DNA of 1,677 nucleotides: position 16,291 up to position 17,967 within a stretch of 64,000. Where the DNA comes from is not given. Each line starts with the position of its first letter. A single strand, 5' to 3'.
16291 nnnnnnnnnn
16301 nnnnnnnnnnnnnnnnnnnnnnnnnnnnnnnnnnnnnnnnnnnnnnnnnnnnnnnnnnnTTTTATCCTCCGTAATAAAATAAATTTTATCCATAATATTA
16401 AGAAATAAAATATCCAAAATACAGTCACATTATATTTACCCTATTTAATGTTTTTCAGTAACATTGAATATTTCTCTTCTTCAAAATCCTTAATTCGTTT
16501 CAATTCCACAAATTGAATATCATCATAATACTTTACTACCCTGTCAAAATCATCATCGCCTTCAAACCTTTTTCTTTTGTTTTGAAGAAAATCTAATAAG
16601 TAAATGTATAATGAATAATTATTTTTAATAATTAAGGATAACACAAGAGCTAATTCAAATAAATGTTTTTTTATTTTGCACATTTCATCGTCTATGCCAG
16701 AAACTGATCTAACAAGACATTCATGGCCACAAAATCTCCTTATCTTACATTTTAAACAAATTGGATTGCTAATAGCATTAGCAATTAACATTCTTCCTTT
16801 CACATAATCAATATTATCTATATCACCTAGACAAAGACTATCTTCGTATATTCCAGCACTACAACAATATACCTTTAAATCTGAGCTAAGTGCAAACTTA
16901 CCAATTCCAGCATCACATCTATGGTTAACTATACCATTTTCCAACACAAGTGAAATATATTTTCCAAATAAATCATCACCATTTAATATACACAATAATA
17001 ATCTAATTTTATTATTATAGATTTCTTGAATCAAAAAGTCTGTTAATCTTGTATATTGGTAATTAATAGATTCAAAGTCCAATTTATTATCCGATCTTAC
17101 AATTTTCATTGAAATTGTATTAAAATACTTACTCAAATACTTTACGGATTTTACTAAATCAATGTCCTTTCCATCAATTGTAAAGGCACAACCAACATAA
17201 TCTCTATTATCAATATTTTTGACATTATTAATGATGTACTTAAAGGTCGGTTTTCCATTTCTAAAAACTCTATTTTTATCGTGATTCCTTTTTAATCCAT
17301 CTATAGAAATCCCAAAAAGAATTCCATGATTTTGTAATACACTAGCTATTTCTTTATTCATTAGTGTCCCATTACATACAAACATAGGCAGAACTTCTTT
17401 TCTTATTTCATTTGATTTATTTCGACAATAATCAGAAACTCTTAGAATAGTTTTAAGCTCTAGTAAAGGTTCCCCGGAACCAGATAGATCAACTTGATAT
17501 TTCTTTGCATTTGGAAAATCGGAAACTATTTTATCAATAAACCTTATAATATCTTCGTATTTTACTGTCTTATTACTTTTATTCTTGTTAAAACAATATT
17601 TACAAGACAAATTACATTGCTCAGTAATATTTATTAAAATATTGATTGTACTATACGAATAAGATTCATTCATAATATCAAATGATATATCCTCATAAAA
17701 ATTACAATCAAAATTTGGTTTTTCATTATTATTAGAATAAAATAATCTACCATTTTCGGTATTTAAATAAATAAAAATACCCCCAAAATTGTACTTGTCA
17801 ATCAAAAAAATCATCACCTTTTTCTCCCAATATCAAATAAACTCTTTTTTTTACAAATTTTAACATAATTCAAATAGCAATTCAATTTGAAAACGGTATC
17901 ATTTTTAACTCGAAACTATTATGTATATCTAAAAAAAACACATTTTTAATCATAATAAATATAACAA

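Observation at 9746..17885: Radical SAM/SPASM enzyme co-operonic with a lipoprotein, a LolCDE-like ABC system and two BspA-LRR lipoproteins, with no precursor peptide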

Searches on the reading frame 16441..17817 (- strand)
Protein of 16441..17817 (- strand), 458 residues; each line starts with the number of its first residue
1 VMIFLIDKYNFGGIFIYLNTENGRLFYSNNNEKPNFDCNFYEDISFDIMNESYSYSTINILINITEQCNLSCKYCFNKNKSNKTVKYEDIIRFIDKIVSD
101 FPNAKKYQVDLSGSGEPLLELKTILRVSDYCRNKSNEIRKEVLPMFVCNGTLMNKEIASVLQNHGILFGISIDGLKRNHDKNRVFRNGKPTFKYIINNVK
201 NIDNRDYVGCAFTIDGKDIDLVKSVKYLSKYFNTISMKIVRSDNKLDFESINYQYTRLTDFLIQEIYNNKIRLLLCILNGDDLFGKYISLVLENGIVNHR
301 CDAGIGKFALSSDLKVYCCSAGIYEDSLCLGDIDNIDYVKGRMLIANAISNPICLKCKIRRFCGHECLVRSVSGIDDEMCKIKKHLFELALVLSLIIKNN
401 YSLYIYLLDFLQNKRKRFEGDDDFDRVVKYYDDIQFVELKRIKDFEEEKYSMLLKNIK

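Call 3: search_protein_families(library=ncbifam, proteins=[window:16441-17817:-], max_evalue=0.01)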
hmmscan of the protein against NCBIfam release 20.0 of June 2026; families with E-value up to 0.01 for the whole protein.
window:16441-17817:- (458 aa): 66 families (the best 25 are shown)
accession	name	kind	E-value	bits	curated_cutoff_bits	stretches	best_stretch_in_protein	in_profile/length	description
NF047865.1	rSAM_PapB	equivalog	1.6e-40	139.4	340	1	61-368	6-317/330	PapB family radical SAM/SPASM ranthipeptide maturase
TIGR04064.1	rSAM_nif11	equivalog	1.1e-28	100.2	518.7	1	56-402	76-441/459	nif11-like peptide radical SAM maturase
TIGR04068.1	rSAM_ocin_clost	equivalog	1.2e-25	90.3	500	1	57-272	83-298/462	Cys-rich peptide radical SAM maturase CcpM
TIGR03906.1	quino_hemo_SAM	equivalog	2.1e-24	86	453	1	59-377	95-424/467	quinohemoprotein amine dehydrogenase maturation protein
TIGR03974.1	rSAM_six_Cys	equivalog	1.6e-22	80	425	1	37-393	77-448/451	thioether cross-link-forming SCIFF peptide maturase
NF040492.1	not_ScfB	exception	2.3e-22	79.5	855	1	39-391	78-445/450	ScfB-related radical SAM/SPASM orphan maturase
TIGR03978.1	rSAM_paired_1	equivalog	4.2e-22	78.6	370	1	57-388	83-445/466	His-Xaa-Ser system radical SAM maturase HxsB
TIGR04115.1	rSAM_Cxxx_rpt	equivalog_domain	1e-20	74.6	350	1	60-360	4-319/359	radical SAM peptide maturase, CXXX-repeat target family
TIGR04280.1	geopep_mat_rSAM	hypoth_equivalog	2.7e-20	72.7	400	1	54-203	80-231/428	geopeptide radical SAM maturase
TIGR03942.1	sulfatase_rSAM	equivalog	1.2e-19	70.6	349.45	1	65-376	8-333/363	anaerobic sulfatase maturase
NF041298.1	rSAM_mat_DynA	equivalog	4.5e-19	68.6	450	1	62-373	5-327/356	dynobactin maturation radical SAM/SPASM protein DynA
TIGR04463.1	rSAM_vs_C_rich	equivalog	2.2e-17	62.9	525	1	55-207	79-232/438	TIGR04463 family radical SAM/SPASM RiPP maturase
TIGR04054.1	rSAM_NirJ1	equivalog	9.1e-17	60.7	650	1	60-226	38-194/387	putative heme d1 biosynthesis radical SAM protein NirJ1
NF041707.1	rSAM_YhhB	equivalog_domain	9.7e-17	60.9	445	1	60-236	4-186/369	cyclophane-forming radical SAM/SPASM peptide maturase YhhB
NF038107.1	rSAM_NF038107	equivalog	4.9e-16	58.5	600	1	39-368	64-401/444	Cys-every-fifth radical SAM/SPASM peptide maturase CefB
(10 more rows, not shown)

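Call 4: search_protein_families(library=pfam, proteins=[window:16441-17817:-], max_evalue=0.01)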
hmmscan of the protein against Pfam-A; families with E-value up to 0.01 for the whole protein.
window:16441-17817:- (458 aa): 2 families
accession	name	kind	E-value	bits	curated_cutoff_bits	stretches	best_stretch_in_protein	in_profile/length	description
PF04055.27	Radical_SAM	-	5.1e-14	53.2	29.5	1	62-208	1-142/166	Radical SAM superfamily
PF13353.11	Fer4_12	-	4e-07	30.9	22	1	66-144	13-88/137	4Fe-4S single cluster domain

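Call 8: find_homologous_proteins(query=window:16441-17817:-, max_evalue=0.00001)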
Query window:16441-17817:- (458 aa): 74 proteins with E <= 0.00001 among 6922 candidates.
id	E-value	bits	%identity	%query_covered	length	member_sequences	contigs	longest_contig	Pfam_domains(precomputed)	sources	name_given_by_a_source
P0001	3.1e-297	1004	98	100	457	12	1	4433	PF04055.28,PF13353.12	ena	-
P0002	6.3e-194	663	66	99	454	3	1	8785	PF04055.28,PF13353.12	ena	-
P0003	1.2e-178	613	60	99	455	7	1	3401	PF04055.28,PF13353.12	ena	-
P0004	6.4e-128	446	48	98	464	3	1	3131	PF04055.28,PF13353.12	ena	-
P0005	2.2e-117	411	50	88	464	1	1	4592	PF04055.28,PF13353.12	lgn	-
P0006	2.1e-111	391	46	91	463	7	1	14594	PF04055.28,PF13353.12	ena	-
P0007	8.9e-110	386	46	91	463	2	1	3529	PF04055.28,PF13353.12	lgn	-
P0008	1.7e-107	378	46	88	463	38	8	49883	PF04055.28,PF13353.12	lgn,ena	-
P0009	6.6e-107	376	45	88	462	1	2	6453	PF04055.28,PF13353.12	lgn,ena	-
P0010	4.8e-106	374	43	100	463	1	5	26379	PF04055.28,PF13353.12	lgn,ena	-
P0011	7.8e-91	323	41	96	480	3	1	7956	PF04055.28,PF13353.12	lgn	-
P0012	3.8e-88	315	41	91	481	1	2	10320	PF04055.28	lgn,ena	-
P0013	5.2e-87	311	42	87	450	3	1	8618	PF04055.28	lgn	-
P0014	1.7e-86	309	38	91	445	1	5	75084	PF04055.28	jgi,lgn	jgi:uncharacterized protein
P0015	1.9e-85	306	40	87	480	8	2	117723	PF04055.28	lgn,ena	-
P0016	1.7e-84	303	39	89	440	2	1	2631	PF04055.28,PF13353.12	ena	-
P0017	6.8e-84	301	40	88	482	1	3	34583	PF04055.28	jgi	jgi:uncharacterized protein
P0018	1.0e-83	300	39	85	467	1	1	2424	PF04055.28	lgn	-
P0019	1.3e-82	296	38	97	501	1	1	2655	PF04055.28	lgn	-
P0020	3.4e-82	295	40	90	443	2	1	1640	PF04055.28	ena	-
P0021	2.0e-81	292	39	86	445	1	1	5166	PF04055.28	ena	-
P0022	2.2e-81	292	40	88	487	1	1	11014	PF04055.28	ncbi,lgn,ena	-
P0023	5.7e-81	291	39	86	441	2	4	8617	PF04055.28,PF13353.12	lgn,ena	-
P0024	7.1e-81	291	40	86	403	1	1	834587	PF04055.28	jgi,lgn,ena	-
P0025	1.4e-80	290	38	98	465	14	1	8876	PF04055.28,PF13353.12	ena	-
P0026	1.5e-80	290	39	95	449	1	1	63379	PF04055.28,PF13353.12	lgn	-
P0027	1.7e-80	289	39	88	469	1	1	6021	PF04055.28,PF13353.12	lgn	-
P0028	2.1e-80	289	39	88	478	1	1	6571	PF04055.28,PF13353.12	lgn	-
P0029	3.7e-78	282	37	88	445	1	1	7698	PF04055.28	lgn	-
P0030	4.1e-78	281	39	93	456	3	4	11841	PF04055.28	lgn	-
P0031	6.9e-78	281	40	86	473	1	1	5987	PF04055.28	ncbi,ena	-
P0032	9.5e-78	280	37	84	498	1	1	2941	PF04055.28,PF13353.12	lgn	-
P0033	4.5e-75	271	35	89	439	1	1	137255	PF04055.28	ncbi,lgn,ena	-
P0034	1.8e-74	269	37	96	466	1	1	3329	PF04055.28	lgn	-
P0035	5.1e-74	268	37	90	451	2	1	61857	PF04055.28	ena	-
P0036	1.2e-73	267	37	85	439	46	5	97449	PF04055.28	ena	-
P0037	6.0e-73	264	37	88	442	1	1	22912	PF04055.28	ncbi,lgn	-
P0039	6.0e-72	261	36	85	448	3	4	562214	PF04055.28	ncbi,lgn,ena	-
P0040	9.3e-71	257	37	94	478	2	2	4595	PF04055.28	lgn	-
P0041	1.6e-70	256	42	79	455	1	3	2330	PF04055.28,PF13353.12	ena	-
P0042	1.1e-69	254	42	78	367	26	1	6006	PF04055.28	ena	-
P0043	2.8e-68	249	36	91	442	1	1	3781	PF04055.28,PF13353.12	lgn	-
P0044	1.8e-66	243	34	97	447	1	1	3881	PF04055.28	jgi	jgi:uncharacterized protein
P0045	8.3e-65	238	36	79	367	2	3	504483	PF04055.28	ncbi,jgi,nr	ncbi:MAG: hypothetical protein LKK13_04360 [Bacilli bacterium]|jgi:radical SAM protein with 4Fe4S-bi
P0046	1.8e-64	237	37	87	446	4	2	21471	PF04055.28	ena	-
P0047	1.8e-64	236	36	84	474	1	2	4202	PF04055.28,PF13353.12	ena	-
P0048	6.0e-63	231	38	75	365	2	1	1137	PF04055.28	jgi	jgi:uncharacterized protein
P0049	5.9e-60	222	36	93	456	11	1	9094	PF04055.28,PF13353.12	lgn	-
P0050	6.0e-55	205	33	84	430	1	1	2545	PF04055.28,PF13353.12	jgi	jgi:uncharacterized protein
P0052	1.0e-46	178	34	68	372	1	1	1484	PF04055.28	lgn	-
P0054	2.6e-20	91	24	78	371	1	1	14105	PF04055.28,PF13353.12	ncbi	-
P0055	2.5e-11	61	31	44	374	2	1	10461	PF04055.28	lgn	-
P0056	2.6e-11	61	34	33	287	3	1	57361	PF04055.28,PF13353.12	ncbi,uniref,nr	ncbi:radical SAM protein [Thermoanaerobacter thermocopriae]|uniref:radical SAM protein n=1 Tax=Therm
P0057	2.6e-11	61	34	37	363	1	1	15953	PF04055.28,PF13353.12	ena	-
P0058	4.4e-11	61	34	33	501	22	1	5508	PF04055.28,PF13353.12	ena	-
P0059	6.0e-11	60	23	73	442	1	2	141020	PF13186.12,PF04055.28,PF13353.12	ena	-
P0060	2.8e-10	58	35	32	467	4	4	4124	PF04055.28,PF13353.12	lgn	-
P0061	4.2e-10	57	26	63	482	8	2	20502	PF04055.28,PF13353.12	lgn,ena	-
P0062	8.3e-10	56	26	66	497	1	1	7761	PF04055.28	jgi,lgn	-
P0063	8.9e-10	56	29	32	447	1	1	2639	PF04055.28,PF13353.12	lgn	-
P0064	4.6e-9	54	31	27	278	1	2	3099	PF04055.28,PF13353.12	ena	-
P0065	1.4e-8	52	27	66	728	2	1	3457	PF04055.28,PF13353.12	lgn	-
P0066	2.0e-8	52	36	31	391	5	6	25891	PF04055.28,PF13353.12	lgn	-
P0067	5.4e-8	50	31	36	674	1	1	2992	PF04055.28,PF13353.12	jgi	jgi:uncharacterized protein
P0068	5.5e-8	50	29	35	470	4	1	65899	PF04055.28,PF13353.12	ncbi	-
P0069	5.6e-8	50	30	45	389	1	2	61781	PF04055.28,PF13353.12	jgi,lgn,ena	jgi:uncharacterized protein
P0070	1.8e-7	49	24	71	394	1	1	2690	PF13186.12,PF04055.28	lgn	-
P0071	2.7e-7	48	31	35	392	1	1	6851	PF04055.28,PF13353.12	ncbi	-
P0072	1.6e-6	46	29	31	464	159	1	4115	PF04055.28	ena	-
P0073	1.8e-6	45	30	30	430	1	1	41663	PF04055.28,PF13353.12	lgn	-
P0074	4.1e-6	44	29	34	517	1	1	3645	PF04055.28,PF13353.12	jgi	-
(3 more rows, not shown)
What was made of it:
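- (1) The enzyme family is sharply bounded and unnamed: about 53 clusters at E <= 1e-43, then a gap to 1e-20 (call 8).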

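Call 9: find_encoding_contigs(protein=window:16441-17814:-, flank=10000)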
Protein window:16441-17814:- (457 aa): no gene with exactly this product is on record in the collection.
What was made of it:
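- Tried and rejected: Exact-sequence look-up of the window rSAM: not on record (call 9).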

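Call 10: find_encoding_contigs(protein=P0002, flank=10000, max_places=2)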
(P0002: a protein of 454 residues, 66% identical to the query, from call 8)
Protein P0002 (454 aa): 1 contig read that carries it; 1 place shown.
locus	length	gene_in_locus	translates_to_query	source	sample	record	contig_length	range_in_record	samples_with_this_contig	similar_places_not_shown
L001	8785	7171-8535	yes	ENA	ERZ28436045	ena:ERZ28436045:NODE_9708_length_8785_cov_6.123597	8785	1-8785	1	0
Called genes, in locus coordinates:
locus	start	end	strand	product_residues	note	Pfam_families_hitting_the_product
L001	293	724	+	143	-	-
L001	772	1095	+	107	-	-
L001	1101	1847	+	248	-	-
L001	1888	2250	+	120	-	-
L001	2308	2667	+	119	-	-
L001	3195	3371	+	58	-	-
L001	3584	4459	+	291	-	-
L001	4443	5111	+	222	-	PF00005:ABC_tran, PF13304:AAA_21 (faint), PF02463:SMC_N (weak)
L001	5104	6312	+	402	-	PF02687:FtsX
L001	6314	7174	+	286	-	-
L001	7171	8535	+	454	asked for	PF04055:Radical_SAM, PF13353:Fer4_12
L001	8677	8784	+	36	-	?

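Call 11: find_encoding_contigs(protein=P0008, flank=10000, max_places=2)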
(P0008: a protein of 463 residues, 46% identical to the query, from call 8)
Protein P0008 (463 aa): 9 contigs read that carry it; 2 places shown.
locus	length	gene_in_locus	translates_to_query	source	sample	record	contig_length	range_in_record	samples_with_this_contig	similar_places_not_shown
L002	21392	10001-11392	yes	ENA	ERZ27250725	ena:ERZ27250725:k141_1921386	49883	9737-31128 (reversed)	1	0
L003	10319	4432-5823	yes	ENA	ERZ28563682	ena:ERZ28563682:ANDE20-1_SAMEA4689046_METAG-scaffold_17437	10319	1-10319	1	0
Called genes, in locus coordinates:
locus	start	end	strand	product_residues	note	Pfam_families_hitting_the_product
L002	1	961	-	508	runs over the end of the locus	PF01676:Metalloenzyme, PF06415:iPGM_N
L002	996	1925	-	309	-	-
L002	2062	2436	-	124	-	-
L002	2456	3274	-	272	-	PF05708:Peptidase_C92 (weak)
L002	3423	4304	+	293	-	-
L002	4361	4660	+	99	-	-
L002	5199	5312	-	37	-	-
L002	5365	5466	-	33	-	-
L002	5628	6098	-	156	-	-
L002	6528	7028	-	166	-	-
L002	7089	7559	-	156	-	-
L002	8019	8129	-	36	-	-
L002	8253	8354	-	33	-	-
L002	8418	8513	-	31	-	-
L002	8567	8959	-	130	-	-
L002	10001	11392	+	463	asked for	PF13353:Fer4_12, PF04055:Radical_SAM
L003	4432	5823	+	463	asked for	PF13353:Fer4_12, PF04055:Radical_SAM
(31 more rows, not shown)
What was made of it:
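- Another is Peptidase_C92 (call 11).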

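Call 12: find_encoding_contigs(protein=P0014, flank=10000, max_places=2)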
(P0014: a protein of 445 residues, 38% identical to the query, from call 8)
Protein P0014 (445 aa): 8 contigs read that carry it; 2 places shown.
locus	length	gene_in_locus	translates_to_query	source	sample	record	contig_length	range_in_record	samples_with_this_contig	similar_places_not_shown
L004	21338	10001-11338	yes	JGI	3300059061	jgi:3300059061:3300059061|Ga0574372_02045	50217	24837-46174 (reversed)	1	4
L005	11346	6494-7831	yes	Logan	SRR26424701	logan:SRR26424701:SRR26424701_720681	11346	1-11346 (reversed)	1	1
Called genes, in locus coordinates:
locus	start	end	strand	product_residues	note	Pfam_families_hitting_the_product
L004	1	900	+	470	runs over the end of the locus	PF01554:MatE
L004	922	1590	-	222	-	-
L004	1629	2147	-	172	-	-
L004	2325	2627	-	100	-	-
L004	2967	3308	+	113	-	-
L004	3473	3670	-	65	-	-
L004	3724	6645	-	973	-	PF00005:ABC_tran, PF13476:AAA_23 (faint), PF02687:FtsX (weak)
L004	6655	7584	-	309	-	-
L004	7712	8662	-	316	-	-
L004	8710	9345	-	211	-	-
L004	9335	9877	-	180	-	-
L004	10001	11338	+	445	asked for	PF04055:Radical_SAM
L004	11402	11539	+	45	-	-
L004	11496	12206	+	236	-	-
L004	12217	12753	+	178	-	-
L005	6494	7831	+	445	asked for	PF04055:Radical_SAM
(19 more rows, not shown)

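Call 18: find_related_loci(query=A1, collection=genome_contigs, flank=10000)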
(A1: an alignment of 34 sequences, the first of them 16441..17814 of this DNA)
Query A1 (457 aa) in genome_contigs; peptide patterns used: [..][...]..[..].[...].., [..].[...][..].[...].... (x = any residue, [..] = any of these).
243 stretches matched a pattern; 131 encode a relative of the query (tblastn E <= 1e-3); the best 80 are kept; 80 distinct loci.
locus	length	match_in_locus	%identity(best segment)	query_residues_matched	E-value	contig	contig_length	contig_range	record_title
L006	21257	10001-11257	42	54-456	2e-94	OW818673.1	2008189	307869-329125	metagenome genome assembly, chromosome: 1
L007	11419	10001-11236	42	54-449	5e-94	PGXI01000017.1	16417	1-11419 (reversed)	MAG: Tenericutes bacterium HGW-Tenericutes-5 08E140C01_z5_2013_Ig3399_v2_scaffold_2391, whole genome shotgun sequence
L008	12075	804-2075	41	42-449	4e-93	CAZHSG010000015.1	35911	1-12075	MAG TPA_asm: uncultured Candidatus Izemoplasmatales bacterium isolate SRP191223_co1_122 genome assembly, contig: NODE_84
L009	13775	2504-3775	40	31-443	1e-90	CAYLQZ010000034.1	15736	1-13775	MAG TPA_asm: uncultured Candidatus Izemoplasmatales bacterium isolate binchicken_co32_484 genome assembly, contig: NODE_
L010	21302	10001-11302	39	26-449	1e-88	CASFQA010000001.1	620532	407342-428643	uncultured bacterium isolate B31_L2_392392_idba_bin.84 genome assembly, contig: B31_L2_392392_idba_bin.84.fa_scaffold_1,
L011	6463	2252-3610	38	7-453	6e-88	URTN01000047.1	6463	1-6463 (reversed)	uncultured Mollicutes bacterium isolate UMGS1337 genome assembly, contig: NODE_4877_length_6463_cov_6.238608, whole geno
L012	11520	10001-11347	38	7-449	1e-87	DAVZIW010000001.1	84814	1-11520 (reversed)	MAG TPA_asm: Candidatus Enteromonas sp. isolate gSpreadC_ID_56 NODE_44_length_84814_cov_6.209901, whole genome shotgun s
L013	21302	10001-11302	39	26-449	2e-87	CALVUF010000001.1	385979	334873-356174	MAG: uncultured Bacilli bacterium isolate BRZ_QG__bin63 genome assembly, contig: BRZ_QG__NODE_3_length_385979_cov_12.579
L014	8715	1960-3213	39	54-456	4e-87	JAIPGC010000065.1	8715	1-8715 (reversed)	MAG: Acholeplasmataceae bacterium isolate Tobar13m-G41 Tobar13m-C6989, whole genome shotgun sequence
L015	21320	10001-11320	41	1-449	1e-86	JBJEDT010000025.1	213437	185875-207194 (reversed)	MAG: Bacilli bacterium isolate LOHA10_bin.022 NODE_3_length_213437_cov_20.067503, whole genome shotgun sequence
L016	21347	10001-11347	37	7-449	3e-86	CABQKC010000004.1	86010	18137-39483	MAG TPA_asm: uncultured Bacillales bacterium isolate MGYG-HGUT-00664 genome assembly, contig: GUT_GENOME021839_4, whole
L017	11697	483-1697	40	54-443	1e-85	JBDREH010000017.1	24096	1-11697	MAG: Bacillota bacterium isolate MEGAHIT-group-1.303 k141_2046649, whole genome shotgun sequence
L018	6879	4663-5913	38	54-456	2e-85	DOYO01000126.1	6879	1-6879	MAG TPA_asm: Acholeplasmataceae bacterium isolate UBA12080 contig_25297, whole genome shotgun sequence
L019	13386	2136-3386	41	52-452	3e-91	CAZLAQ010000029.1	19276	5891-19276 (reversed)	MAG TPA_asm: uncultured Candidatus Izemoplasmatales bacterium isolate SRP178699_co1_449 genome assembly, contig: NODE_34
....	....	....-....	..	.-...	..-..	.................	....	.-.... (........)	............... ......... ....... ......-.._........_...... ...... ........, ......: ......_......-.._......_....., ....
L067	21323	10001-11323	35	8-452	3e-72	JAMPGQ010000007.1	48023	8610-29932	MAG: Anaeroplasma bactoclasticum isolate NALB_7863_1 Scaffold_#7__SCF_007__48023_bp, whole genome shotgun sequence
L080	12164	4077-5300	36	49-452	2e-71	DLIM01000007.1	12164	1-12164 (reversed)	MAG TPA_asm: Bacillales bacterium UBA7642 UBA7642_contig_4791, whole genome shotgun sequence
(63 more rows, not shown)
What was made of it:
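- On LolCDE: Relatives of the enzyme come mainly from Izemoplasmatales, Acholeplasmataceae, Anaeroplasma, RF39 and Haloplasmataceae MAGs (call 18), and these groups are monoderm or wall-less by established knowledge.
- The enzyme occurs in several paralogues per genome (call 18).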

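Call 33: find_encoding_contigs(protein=P0006, flank=10000, max_places=1)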
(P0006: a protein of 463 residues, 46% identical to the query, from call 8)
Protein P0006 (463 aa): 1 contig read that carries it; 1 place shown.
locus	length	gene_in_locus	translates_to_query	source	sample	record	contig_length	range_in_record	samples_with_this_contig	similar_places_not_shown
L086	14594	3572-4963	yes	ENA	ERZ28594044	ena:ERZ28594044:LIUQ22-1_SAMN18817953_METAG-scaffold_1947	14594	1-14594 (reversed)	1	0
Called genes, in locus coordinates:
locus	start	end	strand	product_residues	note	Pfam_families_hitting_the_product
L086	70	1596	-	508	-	PF01676:Metalloenzyme, PF06415:iPGM_N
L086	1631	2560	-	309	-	-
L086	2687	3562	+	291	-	-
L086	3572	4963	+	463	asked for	PF13353:Fer4_12, PF04055:Radical_SAM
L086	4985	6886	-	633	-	-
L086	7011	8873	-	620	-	-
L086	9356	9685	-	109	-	PF02410:RsfS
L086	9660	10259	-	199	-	PF01966:HD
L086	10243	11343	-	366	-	PF03193:RsgA_GTPase, PF01926:MMR_HSR1, PF21516:YqeH-like_C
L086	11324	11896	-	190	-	PF09419:PGP_phosphatase (weak)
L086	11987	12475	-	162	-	-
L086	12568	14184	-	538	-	-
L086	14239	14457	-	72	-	-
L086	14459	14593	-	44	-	?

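Call 34: find_encoding_contigs(protein=P0010, flank=10000, max_places=1)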
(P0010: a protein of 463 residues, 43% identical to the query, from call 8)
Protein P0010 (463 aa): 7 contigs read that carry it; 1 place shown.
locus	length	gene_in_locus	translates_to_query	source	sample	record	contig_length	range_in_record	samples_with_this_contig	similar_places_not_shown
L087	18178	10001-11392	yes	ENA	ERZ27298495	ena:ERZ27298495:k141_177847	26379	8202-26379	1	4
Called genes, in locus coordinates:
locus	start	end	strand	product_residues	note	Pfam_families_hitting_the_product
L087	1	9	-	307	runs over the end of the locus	PF00005:ABC_tran, PF13304:AAA_21 (weak)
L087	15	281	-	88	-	-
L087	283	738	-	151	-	PF00383:dCMP_cyt_deam_1, PF14437:MafB19-deam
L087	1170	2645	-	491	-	PF01087:GalP_UDP_transf, PF02744:GalP_UDP_tr_C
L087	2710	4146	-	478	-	PF22052:DUF6937, PF22053:DUF6938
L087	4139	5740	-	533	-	PF01055:Glyco_hydro_31_2nd, PF02065:Melibiase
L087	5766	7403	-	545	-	PF02065:Melibiase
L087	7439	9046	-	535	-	PF07690:MFS_1, PF13347:MFS_2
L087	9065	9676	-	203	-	PF00440:TetR_N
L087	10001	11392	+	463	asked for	PF13353:Fer4_12 (weak), PF04055:Radical_SAM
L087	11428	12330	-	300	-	-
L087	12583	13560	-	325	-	PF01207:Dus, PF01180:DHO_dh (weak), PF01680:SOR_SNZ (faint)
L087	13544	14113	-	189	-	PF02545:Maf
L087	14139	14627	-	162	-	-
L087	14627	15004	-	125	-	-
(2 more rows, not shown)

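Call 35: find_encoding_contigs(protein=P0001, flank=10000, max_places=1)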
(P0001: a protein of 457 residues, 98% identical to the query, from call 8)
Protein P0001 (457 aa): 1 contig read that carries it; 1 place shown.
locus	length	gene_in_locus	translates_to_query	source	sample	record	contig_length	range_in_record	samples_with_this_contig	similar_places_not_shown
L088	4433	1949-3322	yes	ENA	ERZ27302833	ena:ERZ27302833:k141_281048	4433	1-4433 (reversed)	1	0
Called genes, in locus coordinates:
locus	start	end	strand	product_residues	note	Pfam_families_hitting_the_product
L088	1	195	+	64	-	?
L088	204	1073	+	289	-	PF00929:RNase_T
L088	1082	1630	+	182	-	PF01177:Asp_Glu_race (faint)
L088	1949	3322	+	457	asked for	PF04055:Radical_SAM, PF13353:Fer4_12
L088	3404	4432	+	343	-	?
